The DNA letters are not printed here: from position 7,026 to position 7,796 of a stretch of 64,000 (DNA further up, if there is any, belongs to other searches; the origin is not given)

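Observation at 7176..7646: Secreted 15-Cys protein with an internal duplicated module, directly upstream of the ACIII-oxidase operon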

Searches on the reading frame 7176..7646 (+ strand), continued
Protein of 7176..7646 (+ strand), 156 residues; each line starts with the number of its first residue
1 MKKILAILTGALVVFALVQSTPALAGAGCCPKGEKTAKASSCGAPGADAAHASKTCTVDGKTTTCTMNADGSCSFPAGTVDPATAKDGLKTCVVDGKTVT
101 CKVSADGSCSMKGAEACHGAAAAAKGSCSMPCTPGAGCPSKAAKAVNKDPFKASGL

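Call 21: search_protein_families(library=pfam, proteins=[P0010, P0011, P0012, P0013, P0014, P0015], max_evalue=0.01)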
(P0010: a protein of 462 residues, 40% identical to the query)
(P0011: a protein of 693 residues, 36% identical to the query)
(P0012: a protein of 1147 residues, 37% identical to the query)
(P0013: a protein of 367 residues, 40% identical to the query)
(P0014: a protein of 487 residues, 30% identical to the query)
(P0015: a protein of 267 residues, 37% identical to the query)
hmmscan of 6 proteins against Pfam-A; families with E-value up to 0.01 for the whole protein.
P0010 (462 aa): 11 families
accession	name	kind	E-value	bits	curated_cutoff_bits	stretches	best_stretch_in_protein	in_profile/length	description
PF19077.6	Big_13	-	4.8e-25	88.5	27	3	331-406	23-100/102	Bacterial Ig-like domain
PF16871.11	DUF5077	-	4.4e-06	27.3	24.6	0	339-397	50-108/122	Domain of unknown function (DUF5077)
PF20622.4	Big_15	-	6.2e-06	26.4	27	0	336-397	13-72/82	Bacterial Ig domain (Big_16)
PF09136.16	Glucodextran_B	-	1.1e-05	25.7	27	1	328-402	10-77/83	Glucodextranase, domain B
PF00801.26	PKD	-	0.00055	20.3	23.5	0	358-401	29-77/80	PKD domain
PF25784.1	BigA_N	-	0.0007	20.1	24.5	0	349-371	13-35/80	BigA and YdbA N-terminal beta barrel domain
PF25262.1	DUF7862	-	0.00086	19.8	27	0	162-181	29-47/85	Domain of unknown function (DUF7862)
PF06832.18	BiPBP_C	-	0.0022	18.3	26.8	0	311-401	7-89/90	Penicillin-Binding Protein C-terminus Family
PF01957.25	NfeD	-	0.0049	17.5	29.1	0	340-365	8-34/57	NfeD-like C-terminal, partner-binding domain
PF16862.10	Glyco_hydro_79C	-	0.0069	17.7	27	0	242-298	46-98/103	Glycosyl hydrolase family 79 C-terminal beta domain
PF15418.12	DUF4625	-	0.0079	16.9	27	0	380-402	104-126/131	Domain of unknown function (DUF4625)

P0011 (693 aa): 8 families
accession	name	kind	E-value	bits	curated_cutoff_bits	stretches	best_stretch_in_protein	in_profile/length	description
PF19077.6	Big_13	-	5.9e-34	117.1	27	3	376-453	26-102/102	Bacterial Ig-like domain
PF13750.12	Big_3_3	-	1.8e-09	37.9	27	1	422-534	12-139/157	Bacterial Ig-like domain (group 3)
PF07495.19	Y_Y_Y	-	1.9e-07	31.3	26.6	0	421-451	34-64/65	Y_Y_Y domain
PF08502.15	LeuA_dimer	-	0.00028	21.2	24.9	0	474-501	31-58/131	LeuA allosteric (dimerisation) domain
PF25784.1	BigA_N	-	0.00041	20.9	24.5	0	391-413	13-35/80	BigA and YdbA N-terminal beta barrel domain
PF15418.12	DUF4625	-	0.0016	19.2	27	0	514-533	103-122/131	Domain of unknown function (DUF4625)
PF12245.14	Big_3_2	-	0.0088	16.7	23.3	0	396-442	61-112/122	Bacterial Ig-like domain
PF13754.12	Big_3_4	-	0.0099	16.2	27.3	0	497-536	17-53/106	Domain of unknown function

P0012 (1147 aa): 14 families
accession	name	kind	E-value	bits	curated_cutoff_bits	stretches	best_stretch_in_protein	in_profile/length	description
PF25262.1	DUF7862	-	2.5e-17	63.1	27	0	617-648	29-59/85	Domain of unknown function (DUF7862)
PF14020.11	DUF4236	-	5e-16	59.4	27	0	413-438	24-50/55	Protein of unknown function (DUF4236)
PF17295.7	DUF5348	-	1.4e-10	41.4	22.8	0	614-639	25-50/68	Domain of unknown function (DUF5348)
PF19078.6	Big_12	-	5.3e-10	39.9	27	1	176-261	15-99/102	Bacterial Ig-like domain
PF25788.1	Ig_Rha78A_N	-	7.5e-10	39.4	27.4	0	737-773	56-92/105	Rha78A-like, N-terminal immunoglobulin domain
PF19271.4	Nis1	-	1.7e-08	35.5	27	0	1024-1050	9-35/114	Nis1 family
PF08922.17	DUF1905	-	2.6e-05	24.7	24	0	306-325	35-54/81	Domain of unknown function (DUF1905)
PF00381.24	PTS-HPr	-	3.2e-05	24.3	23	0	715-736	51-72/81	PTS HPr component phosphorylation site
PF01957.25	NfeD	-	4e-05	24.2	29.1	0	719-758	5-43/57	NfeD-like C-terminal, partner-binding domain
PF09356.15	Phage_BR0599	-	0.00018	22.2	22.9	0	282-312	22-52/80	Phage conserved hypothetical protein BR0599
PF10733.14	DUF2525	-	0.00083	19.8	27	0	815-838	15-38/60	Protein of unknown function (DUF2525)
PF24063.1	DUF7363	-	0.0043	18.1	28.3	0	711-752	34-75/107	Domain of unknown function (DUF7363)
PF05164.18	ZapA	-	0.0063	17.2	23.8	0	619-634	1-16/88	Cell division protein ZapA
PF21541.2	CATSPERB_1st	-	0.0064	16.8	27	0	316-344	67-95/120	CATSPER protein subunit beta protein 1st domain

P0013 (367 aa): 6 families
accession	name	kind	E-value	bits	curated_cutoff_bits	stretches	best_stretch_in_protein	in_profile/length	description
PF19077.6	Big_13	-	1.2e-17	64.7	27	2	137-216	12-90/102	Bacterial Ig-like domain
PF09136.16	Glucodextran_B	-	0.0002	21.6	27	1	226-312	3-76/83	Glucodextranase, domain B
PF20622.4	Big_15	-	0.0027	18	27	0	245-307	11-71/82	Bacterial Ig domain (Big_16)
PF07550.17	Shr-like_HID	-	0.0066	17.4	22.3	1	61-122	7-71/82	Heme-binding protein Shr-like, Hb-interacting domain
PF13620.12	CarboxypepD_reg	-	0.0067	17.2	32.3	0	249-283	2-44/82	Carboxypeptidase regulatory-like domain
PF15065.11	NCU-G1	-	0.007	15.8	27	0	57-122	24-88/353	Lysosomal transcription factor, NCU-G1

P0014 (487 aa): 4 families
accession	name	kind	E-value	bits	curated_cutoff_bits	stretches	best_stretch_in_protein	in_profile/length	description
PF13540.12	RCC1_2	-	5e-60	198.4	22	7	82-110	2-30/30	Regulator of chromosome condensation (RCC1) repeat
PF25390.1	WD40_RLD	-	2.2e-42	146.1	150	1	3-275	37-330/363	RCC1-like domain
PF00415.24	RCC1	-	5.9e-05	24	21.7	0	61-94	14-50/50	Regulator of chromosome condensation (RCC1) repeat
PF14625.12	Lustrin_cystein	-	0.0069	17.1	27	0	256-275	8-27/46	Lustrin, cysteine-rich repeated domain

P0015 (267 aa): 5 families
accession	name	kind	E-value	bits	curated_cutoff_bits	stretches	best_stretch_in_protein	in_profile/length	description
PF23494.1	bPH_10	-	5e-06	26.4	27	0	214-257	37-80/151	YqeB-like bacterial PH domain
PF09026.15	CENP-B_dimeris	-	0.00033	21.5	25.4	0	10-29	37-56/100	Centromere protein B dimerisation domain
PF03862.18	SpoVAC_SpoVAEB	-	0.0031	18.2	25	0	63-93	50-79/117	SpoVAC/SpoVAEB sporulation membrane protein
PF14625.12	Lustrin_cystein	-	0.0032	18.2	27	0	113-127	14-28/46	Lustrin, cysteine-rich repeated domain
PF05577.18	Peptidase_S28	-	0.0049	16.2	25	0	156-193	379-413/434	Serine carboxypeptidase S28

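Call 24: find_related_loci(query=A1, collection=genome_contigs, flank=10000)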
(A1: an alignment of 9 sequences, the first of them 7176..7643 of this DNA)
Query A1 (156 aa) in genome_contigs; peptide patterns used: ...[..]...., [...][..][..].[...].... (x = any residue, [..] = any of these).
71 stretches matched a pattern, but none encodes a relative of the query by tblastn (E <= 1e-3).

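Call 25: fold_search(model_id=the predicted structure, library=pdb)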
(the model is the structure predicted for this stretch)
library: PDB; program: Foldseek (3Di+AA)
matches with E <= 10: 275; with E <= 0.001: 0
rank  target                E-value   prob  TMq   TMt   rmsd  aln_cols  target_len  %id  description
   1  8xmp_2                9.9e-01  0.25  0.26  0.16   4.6        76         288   17  Structure of CD163 in complex with Hb-Hp (released 2025-01-01)
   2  9u5q_A                1.1e+00  0.28  0.26  0.23   5.0        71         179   17  HRV14 3C in complex with single chain antibody YDF and cloverleafRNA-conformation1 (released 2026-03-25)
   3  7ybu_A                1.1e+00  0.04  0.14  0.05  14.2       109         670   16  Human propionyl-coenzyme A carboxylase (released 2023-07-05)
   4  9lgp_D                1.2e+00  0.23  0.26  0.23   5.2        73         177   14  Crystal structure of the HRV B14 3C protease in complex with AG7404 (released 2025-11-19)
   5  7mie                  1.3e+00  0.08  0.22  0.16  16.0       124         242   11  Crystal structure of the Borreliella burgdorferi PlzA protein in complex with c-di-GMP (released 2021-06-30)
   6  3n6r_G                1.3e+00  0.04  0.13  0.05  13.0       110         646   15  CRYSTAL STRUCTURE OF the holoenzyme of PROPIONYL-COA CARBOXYLASE (PCC) (released 2010-08-25)
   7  6ybp_I                1.3e+00  0.04  0.14  0.09  13.2       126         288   11  Propionyl-CoA carboxylase of Methylorubrum extorquens with bound CoA (released 2020-10-28)
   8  9lgp_B                1.4e+00  0.23  0.26  0.23   5.0        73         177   16  Crystal structure of the HRV B14 3C protease in complex with AG7404 (released 2025-11-19)
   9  3zyd                  1.4e+00  0.23  0.25  0.22   4.9        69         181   17  Crystal structure of 3C protease of coxsackievirus B3 (released 2012-08-29)
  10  8xl4_G                1.4e+00  0.03  0.13  0.14  13.5       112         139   12  Structure of human propionyl-CoA carboxylase in complex with acetyl-CoA (PCC-ACO) (released 2024-10-30)
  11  6kyz_D                1.4e+00  0.23  0.26  0.23   5.0        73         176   16  HRV14 3C in complex with single chain antibody YDF (released 2020-05-27)
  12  6kz0_J                1.5e+00  0.28  0.27  0.26   4.1        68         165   18  HRV14 3C in complex with single chain antibody GGVV (released 2020-05-27)
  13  9lgp_C                1.5e+00  0.20  0.26  0.23   5.2        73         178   14  Crystal structure of the HRV B14 3C protease in complex with AG7404 (released 2025-11-19)
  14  6kyz_A                1.6e+00  0.21  0.26  0.23   5.0        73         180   16  HRV14 3C in complex with single chain antibody YDF (released 2020-05-27)
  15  4u3q_A                1.6e+00  0.04  0.14  0.20   9.6        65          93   17  Crystal Structure of Recombinant TP0435 from Treponema pallidum (released 2014-10-22)
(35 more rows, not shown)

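Call 28: find_encoding_contigs(protein=P0003, flank=10000, max_places=2)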
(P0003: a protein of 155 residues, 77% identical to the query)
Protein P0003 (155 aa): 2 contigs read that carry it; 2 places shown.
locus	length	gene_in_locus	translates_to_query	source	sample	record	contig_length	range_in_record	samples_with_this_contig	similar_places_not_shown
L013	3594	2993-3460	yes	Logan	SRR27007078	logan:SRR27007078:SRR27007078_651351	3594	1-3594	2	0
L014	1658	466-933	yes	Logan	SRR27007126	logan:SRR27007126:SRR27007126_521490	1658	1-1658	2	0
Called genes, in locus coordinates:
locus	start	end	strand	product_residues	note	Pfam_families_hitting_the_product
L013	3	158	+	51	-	?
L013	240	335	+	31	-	-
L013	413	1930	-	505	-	PF01391:Collagen (weak), PF22113:Mtrc-MtrF_II-IV_dom (faint), PF03264:Cytochrom_NNT (faint), PF09699:Paired_CXXCH_1 (faint), PF14522:Cytochrome_C7 (faint), PF14537:Cytochrom_c3_2 (faint), PF13435:Cytochrome_C554 (faint), PF02335:Cytochrom_C552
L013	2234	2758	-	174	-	PF09537:DUF2383 (faint), PF13668:Ferritin_2 (faint), PF02915:Rubrerythrin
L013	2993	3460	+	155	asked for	-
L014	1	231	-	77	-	?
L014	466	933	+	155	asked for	-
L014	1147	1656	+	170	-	?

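Call 29: find_encoding_contigs(protein=P0004, flank=10000, max_places=2)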
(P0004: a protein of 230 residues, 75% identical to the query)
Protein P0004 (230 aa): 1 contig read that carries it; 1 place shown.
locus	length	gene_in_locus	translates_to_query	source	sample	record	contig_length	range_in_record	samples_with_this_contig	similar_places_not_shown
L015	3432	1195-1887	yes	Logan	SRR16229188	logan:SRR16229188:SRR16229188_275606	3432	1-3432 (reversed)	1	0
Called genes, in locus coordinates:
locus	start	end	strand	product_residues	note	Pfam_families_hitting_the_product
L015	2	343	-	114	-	?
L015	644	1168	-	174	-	PF09537:DUF2383 (faint), PF13668:Ferritin_2 (faint), PF02915:Rubrerythrin, PF22277:EncFtn-like (faint)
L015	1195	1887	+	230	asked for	-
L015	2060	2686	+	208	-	PF02085:Cytochrom_CIII (faint), PF14522:Cytochrome_C7, PF14537:Cytochrom_c3_2 (weak)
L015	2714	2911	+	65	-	-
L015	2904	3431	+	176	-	?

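Call 30: find_encoding_contigs(protein=P0006, flank=10000, max_places=2)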
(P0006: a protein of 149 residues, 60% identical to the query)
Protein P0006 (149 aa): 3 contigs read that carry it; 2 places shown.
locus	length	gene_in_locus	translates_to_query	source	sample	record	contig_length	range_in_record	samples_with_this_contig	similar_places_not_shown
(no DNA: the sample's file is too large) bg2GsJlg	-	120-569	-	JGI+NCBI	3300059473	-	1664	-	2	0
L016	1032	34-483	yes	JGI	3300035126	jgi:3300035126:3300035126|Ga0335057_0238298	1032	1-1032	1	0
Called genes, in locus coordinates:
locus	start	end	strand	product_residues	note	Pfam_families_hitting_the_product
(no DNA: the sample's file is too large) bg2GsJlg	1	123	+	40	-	?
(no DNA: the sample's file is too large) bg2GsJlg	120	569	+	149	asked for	-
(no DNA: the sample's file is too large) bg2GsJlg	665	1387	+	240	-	PF02085:Cytochrom_CIII (faint), PF14522:Cytochrome_C7 (weak), PF14537:Cytochrom_c3_2 (weak)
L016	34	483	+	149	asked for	-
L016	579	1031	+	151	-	?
